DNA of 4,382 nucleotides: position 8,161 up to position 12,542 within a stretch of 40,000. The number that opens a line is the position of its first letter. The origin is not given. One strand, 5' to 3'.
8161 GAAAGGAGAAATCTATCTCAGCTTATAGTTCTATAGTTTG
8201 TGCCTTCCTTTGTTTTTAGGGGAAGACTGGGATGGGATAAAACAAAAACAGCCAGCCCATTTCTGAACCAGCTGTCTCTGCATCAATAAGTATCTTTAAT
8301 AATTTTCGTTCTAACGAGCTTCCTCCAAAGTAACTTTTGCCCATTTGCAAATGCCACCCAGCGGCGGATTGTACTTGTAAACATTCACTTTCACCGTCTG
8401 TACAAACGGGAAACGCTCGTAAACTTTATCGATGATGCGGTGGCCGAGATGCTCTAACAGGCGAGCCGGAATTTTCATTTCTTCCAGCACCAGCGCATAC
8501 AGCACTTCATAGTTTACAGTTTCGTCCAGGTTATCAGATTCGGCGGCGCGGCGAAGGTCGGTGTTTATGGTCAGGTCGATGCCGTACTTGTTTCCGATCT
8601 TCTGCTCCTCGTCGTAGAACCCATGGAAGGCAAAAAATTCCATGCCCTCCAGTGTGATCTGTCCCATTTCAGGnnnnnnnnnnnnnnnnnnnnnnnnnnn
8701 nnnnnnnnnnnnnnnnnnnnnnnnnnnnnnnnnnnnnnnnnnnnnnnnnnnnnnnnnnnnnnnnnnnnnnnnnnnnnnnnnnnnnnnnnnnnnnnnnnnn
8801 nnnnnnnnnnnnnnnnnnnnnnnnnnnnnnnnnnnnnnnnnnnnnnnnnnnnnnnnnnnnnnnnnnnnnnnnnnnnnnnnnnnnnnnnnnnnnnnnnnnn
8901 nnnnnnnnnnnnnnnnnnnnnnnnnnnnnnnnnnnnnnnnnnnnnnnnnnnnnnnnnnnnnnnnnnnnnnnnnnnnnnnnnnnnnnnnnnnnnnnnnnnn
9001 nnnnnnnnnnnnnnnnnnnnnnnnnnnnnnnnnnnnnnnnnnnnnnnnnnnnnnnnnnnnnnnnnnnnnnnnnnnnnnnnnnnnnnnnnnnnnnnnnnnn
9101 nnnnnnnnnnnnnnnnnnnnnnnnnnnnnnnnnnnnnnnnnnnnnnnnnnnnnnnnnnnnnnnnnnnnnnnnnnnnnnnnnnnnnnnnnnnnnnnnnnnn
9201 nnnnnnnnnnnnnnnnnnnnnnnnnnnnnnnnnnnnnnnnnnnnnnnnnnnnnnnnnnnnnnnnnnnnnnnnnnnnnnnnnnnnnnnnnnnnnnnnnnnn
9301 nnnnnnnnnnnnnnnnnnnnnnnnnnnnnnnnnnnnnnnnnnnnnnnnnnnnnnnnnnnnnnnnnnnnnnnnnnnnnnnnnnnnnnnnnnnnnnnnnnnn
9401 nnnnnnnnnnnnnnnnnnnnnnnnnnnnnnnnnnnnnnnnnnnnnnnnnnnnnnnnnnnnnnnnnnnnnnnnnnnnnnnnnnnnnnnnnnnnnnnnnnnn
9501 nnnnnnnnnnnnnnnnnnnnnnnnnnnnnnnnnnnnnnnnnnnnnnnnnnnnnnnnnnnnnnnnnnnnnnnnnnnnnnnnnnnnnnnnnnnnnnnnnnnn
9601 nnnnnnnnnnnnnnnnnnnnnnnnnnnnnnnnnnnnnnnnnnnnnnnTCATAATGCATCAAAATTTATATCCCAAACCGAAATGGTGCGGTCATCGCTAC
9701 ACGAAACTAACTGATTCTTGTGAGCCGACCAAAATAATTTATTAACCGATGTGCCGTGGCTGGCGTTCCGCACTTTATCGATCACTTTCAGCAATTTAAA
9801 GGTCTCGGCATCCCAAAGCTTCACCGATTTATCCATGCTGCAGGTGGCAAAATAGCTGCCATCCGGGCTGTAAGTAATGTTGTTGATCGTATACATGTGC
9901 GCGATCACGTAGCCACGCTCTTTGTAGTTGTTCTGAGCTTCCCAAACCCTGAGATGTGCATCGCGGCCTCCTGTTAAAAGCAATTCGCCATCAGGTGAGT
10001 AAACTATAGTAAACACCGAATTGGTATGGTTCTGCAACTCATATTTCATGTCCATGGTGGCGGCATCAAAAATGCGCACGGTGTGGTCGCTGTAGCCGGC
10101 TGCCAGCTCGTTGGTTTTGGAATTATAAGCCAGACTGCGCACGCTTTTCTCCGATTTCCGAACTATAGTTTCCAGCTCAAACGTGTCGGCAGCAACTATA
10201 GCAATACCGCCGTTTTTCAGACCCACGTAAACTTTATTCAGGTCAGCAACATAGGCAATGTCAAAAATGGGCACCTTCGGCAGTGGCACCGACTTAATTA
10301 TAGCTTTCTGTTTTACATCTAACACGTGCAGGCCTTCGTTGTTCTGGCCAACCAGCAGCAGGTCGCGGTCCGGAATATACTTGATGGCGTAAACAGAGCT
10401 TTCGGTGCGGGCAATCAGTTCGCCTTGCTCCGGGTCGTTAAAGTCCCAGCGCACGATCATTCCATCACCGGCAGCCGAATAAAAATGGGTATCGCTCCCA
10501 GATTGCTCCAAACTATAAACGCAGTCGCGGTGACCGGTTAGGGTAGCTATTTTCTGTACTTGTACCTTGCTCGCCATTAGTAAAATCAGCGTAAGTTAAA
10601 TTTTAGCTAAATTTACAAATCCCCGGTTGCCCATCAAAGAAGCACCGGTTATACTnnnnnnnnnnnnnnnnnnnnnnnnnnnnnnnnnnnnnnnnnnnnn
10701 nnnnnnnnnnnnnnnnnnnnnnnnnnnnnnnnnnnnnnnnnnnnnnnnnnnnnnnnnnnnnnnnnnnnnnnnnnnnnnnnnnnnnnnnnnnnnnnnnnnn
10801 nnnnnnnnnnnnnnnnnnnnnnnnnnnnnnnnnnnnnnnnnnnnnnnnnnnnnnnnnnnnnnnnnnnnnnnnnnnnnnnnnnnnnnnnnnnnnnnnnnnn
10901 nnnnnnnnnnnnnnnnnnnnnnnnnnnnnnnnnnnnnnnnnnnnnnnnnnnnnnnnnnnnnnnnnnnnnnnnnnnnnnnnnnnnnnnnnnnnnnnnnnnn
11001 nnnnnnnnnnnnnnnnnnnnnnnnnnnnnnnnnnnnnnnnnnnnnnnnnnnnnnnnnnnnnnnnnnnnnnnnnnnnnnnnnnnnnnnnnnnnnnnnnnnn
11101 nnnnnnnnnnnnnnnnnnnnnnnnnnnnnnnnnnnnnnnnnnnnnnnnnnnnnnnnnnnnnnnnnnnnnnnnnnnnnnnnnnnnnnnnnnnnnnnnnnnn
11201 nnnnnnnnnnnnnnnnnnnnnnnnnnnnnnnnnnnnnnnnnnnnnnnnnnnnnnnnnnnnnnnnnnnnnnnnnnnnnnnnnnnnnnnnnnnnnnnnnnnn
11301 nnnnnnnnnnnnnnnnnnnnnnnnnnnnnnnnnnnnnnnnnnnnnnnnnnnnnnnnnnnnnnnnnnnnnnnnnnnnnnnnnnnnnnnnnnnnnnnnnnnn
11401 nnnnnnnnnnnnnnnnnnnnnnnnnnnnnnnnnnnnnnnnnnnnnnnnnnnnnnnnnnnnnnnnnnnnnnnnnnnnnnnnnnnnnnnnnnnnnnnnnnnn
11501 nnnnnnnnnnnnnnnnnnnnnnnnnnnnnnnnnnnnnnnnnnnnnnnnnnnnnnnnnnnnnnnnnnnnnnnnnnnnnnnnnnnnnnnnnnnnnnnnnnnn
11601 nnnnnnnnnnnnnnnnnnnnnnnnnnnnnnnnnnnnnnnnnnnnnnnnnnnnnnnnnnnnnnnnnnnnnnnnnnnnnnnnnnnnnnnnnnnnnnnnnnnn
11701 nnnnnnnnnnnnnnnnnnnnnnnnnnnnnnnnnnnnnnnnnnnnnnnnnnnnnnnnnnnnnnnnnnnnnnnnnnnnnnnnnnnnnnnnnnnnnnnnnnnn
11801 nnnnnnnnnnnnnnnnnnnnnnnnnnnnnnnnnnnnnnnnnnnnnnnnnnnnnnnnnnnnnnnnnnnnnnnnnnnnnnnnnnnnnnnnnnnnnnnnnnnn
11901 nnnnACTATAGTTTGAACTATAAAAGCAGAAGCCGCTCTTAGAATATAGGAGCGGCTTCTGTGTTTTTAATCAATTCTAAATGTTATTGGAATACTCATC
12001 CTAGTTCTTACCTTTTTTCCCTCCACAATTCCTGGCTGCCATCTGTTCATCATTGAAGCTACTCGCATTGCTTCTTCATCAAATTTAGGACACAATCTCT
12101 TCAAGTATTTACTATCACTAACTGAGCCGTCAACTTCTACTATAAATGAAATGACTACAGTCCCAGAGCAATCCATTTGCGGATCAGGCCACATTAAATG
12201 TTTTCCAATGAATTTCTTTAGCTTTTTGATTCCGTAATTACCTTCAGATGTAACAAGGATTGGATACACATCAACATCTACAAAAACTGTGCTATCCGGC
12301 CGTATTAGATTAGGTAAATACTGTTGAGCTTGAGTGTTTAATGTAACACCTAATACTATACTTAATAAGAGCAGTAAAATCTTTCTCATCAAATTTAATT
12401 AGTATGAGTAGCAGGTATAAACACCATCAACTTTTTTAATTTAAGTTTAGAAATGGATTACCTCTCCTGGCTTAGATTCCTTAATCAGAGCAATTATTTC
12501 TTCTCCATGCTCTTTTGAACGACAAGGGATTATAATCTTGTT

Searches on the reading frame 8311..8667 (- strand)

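Call 77: search_protein_families(library=pfam, proteins=[window:8311-8667:-], max_evalue=0.00001)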
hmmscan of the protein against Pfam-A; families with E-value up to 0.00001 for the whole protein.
window:8311-8667:- (118 aa): 1 family
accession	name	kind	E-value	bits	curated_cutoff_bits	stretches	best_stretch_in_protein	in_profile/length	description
PF02152.23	FolB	-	8.3e-32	110.5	31.8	1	4-115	1-113/113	Dihydroneopterin aldolase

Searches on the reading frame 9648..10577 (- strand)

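Call 77: search_protein_families(library=pfam, proteins=[window:9648-10577:-], max_evalue=0.00001)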
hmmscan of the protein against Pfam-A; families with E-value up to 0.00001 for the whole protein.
window:9648-10577:- (309 aa): 45 families (the best 25 are shown)
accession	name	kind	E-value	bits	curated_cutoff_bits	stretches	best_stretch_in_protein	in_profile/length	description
PF25173.1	Beta-prop_WDR3_1st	-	3.2e-52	177.4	154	3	137-304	23-184/184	WDR3 first beta-propeller domain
PF25174.1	Beta-prop_THOC3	-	1.1e-50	172.6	305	3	7-217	36-245/272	THOC3 beta-propeller domain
PF00400.38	WD40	-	9.7e-42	140.1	27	2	226-256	9-39/39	WD domain, G-beta repeat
PF23414.1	Beta-prop_EML_2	-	1.8e-33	116.5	90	2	140-283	36-179/266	Echinoderm microtubule-associated protein second beta-propeller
PF24807.1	WD40_CDC20-Fz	-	3.9e-33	115.5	200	2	53-217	43-212/292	CDC20/Fizzy WD40 domain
PF24814.1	WD40_Prp19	-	1.2e-31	110.3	320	1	142-267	5-130/281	Prp19 WD40 domain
PF24817.1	WD40_WDHD1_1st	-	8.3e-30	104.4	109.9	1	112-304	55-251/291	WDHD1 first WD40 domain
PF25172.1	Beta-prop_WDR3_2nd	-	3e-28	99.3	140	1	61-303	40-287/293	WDR3 second beta-propeller domain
PF25175.1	Beta-prop_WDR5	-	1.1e-25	91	250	2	226-305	8-82/296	WDR5 beta-propeller domain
PF25168.1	Beta-prop_WDR36-Utp21_2nd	-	2.3e-24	86.8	84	1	141-215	196-270/335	WDR36/Utp21 second beta-propeller domain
PF24796.1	WDR55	-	8.2e-24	84.6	200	1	103-215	9-125/296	WDR55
PF24805.1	EIF3I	-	1.6e-20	73.9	200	2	181-293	6-111/324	EIF3I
PF25047.1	Beta-prop_TEP1_2nd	-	2.6e-20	73.1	89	2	225-305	87-165/255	TEP-1 second beta-propeller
PF23342.1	WDR90_beta-prop_4th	-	4.5e-20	72.4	50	1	144-211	42-115/312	WDR90, 4th beta-propeller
PF24105.1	Beta-prop_CAF1B_HIR1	-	7.4e-20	71.7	80.5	1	181-271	126-215/383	CAF1B/HIR1 beta-propeller domain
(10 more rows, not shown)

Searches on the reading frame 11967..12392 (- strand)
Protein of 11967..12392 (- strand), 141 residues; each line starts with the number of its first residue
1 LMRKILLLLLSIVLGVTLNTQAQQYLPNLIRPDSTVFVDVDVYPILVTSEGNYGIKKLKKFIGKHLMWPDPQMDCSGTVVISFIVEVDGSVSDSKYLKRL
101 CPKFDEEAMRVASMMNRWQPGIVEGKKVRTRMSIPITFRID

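Call 78: search_protein_families(library=pfam, proteins=[window:11967-12392:-], max_evalue=0.00001)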
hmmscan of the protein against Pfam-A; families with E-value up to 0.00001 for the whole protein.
window:11967-12392:- (141 aa): 1 family
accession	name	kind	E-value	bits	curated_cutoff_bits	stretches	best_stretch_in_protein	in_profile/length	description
PF03544.19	TonB_C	-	1.8e-10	41.6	24.6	1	73-140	12-79/79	Gram-negative bacterial TonB protein C-terminal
